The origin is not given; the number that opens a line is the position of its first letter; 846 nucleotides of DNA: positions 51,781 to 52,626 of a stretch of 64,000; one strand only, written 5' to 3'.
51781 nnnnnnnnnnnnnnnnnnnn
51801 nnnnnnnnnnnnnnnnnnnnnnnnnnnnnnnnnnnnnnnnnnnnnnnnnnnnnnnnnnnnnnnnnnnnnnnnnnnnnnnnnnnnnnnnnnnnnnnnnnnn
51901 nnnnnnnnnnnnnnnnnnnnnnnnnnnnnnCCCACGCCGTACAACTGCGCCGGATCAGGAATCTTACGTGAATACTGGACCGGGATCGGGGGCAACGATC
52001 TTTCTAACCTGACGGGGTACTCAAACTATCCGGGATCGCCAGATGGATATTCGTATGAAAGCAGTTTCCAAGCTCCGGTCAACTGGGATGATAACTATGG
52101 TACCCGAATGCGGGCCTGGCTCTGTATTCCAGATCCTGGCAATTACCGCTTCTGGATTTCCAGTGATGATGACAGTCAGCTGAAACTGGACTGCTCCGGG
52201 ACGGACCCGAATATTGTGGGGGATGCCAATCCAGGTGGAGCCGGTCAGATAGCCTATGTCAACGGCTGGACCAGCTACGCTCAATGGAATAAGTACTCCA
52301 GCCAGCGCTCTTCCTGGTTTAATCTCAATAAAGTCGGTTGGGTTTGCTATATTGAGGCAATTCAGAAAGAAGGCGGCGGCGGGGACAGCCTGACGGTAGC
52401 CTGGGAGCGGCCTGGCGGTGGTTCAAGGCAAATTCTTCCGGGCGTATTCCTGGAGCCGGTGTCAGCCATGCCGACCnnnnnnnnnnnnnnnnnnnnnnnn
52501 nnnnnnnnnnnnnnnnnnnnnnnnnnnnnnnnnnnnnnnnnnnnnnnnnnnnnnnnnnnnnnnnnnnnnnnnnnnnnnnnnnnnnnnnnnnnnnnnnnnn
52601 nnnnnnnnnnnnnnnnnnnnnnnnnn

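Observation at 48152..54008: Tandemly duplicated two-gene module with a swapped central domain (unknown fold versus PA14-like)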

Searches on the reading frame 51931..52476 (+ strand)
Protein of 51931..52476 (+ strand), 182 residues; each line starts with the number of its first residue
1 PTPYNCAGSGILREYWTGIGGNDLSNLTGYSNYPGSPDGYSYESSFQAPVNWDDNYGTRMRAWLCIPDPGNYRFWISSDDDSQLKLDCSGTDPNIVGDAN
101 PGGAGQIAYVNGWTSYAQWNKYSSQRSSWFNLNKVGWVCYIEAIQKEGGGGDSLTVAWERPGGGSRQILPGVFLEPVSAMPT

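Call 26: find_homologous_proteins(query=window:51931-52476:+, max_evalue=0.001)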
Query window:51931-52476:+ (182 aa): 10 proteins with E <= 0.001 among 49 candidates.
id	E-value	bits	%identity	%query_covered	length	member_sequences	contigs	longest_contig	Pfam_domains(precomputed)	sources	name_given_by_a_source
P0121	4.1e-60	222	47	100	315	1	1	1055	PF07691.18,PF10528.15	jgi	jgi:hypothetical protein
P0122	1.6e-33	135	46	92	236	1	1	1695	PF07691.18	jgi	-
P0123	4.5e-33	133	44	97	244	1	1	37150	PF07691.18,PF10528.15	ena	-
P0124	2.7e-30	124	44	94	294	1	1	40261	PF07610.18,PF07691.18,PF10528.15,PF22544.3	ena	-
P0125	1.2e-26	112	39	86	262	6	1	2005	PF07691.18,PF10528.15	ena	-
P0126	1.3e-25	109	43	91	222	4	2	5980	PF07691.18,PF10528.15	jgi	jgi:hypothetical protein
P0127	4.1e-22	97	50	58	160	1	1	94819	PF07691.18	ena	-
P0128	2.1e-20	92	41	79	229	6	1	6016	PF07691.18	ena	-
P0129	7.1e-16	77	38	68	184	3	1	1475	PF07691.18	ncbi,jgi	jgi:hypothetical protein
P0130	2.0e-13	69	36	65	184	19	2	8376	PF07691.18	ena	-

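Call 30: search_solved_structures(query=A2, max_evalue=1, show_alignments=1)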
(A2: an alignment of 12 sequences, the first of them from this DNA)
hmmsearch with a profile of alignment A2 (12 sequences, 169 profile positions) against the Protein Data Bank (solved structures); distinct sequences matched with E-value up to 1: 8.
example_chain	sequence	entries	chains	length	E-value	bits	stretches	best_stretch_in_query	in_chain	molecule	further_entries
6qdi_A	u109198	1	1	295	8.3e-10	42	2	48-162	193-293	PA14 domain-containing protein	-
9s8a_A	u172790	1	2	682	0.14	15.3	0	47-78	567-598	Sulfatase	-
4gq7_A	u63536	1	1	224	0.19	14.9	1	55-81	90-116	Flocculin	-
9s8x_A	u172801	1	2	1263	0.19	14.9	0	53-85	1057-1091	Sulfatase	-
4lhk_A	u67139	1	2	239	0.19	14.8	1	55-81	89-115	Flocculin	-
4lhl_A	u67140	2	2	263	0.29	14.2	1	56-81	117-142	Flocculation protein FLO1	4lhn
2xju_A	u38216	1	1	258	0.31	14.1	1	56-81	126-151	FLOCCULATION PROTEIN FLO5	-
2xjp_A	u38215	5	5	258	0.32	14.1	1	56-81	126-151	FLOCCULATION PROTEIN FLO5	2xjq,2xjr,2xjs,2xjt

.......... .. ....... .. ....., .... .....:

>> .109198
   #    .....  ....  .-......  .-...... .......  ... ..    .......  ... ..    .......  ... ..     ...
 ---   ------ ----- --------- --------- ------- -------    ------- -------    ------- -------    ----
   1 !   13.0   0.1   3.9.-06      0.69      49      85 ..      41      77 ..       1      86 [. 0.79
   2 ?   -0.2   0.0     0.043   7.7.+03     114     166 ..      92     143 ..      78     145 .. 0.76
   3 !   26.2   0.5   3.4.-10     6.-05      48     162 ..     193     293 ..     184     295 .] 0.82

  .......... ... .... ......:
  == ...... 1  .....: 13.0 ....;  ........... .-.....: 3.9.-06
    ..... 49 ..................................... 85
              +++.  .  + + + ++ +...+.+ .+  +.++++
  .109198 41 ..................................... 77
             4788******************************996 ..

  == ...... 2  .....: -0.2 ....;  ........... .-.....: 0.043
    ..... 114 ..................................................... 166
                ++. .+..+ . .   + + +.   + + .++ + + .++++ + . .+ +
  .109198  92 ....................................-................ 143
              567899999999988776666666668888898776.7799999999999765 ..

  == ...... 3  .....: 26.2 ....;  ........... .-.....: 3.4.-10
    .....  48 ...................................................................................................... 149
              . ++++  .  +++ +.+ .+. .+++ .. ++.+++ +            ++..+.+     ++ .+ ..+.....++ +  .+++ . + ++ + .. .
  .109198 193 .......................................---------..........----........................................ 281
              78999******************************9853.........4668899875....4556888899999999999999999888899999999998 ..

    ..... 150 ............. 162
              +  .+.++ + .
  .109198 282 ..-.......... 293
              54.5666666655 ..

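Call 31: search_protein_families(library=pfam, alignment_id=A2, max_evalue=0.01)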
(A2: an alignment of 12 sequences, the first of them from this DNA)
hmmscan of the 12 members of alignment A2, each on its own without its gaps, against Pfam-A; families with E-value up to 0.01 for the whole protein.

A. member 1, seq(182 aa): 1 family
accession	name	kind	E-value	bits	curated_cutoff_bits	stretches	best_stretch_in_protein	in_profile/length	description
PF07691.17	PA14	-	0.00025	21.3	24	1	24-87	15-77/147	PA14 domain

B. families by the number of members that match (of 12 scanned): 2 families
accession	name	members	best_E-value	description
PF07691.17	PA14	12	7.3e-12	PA14 domain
PF10528.15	GLEYA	6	1.4e-06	GLEYA domain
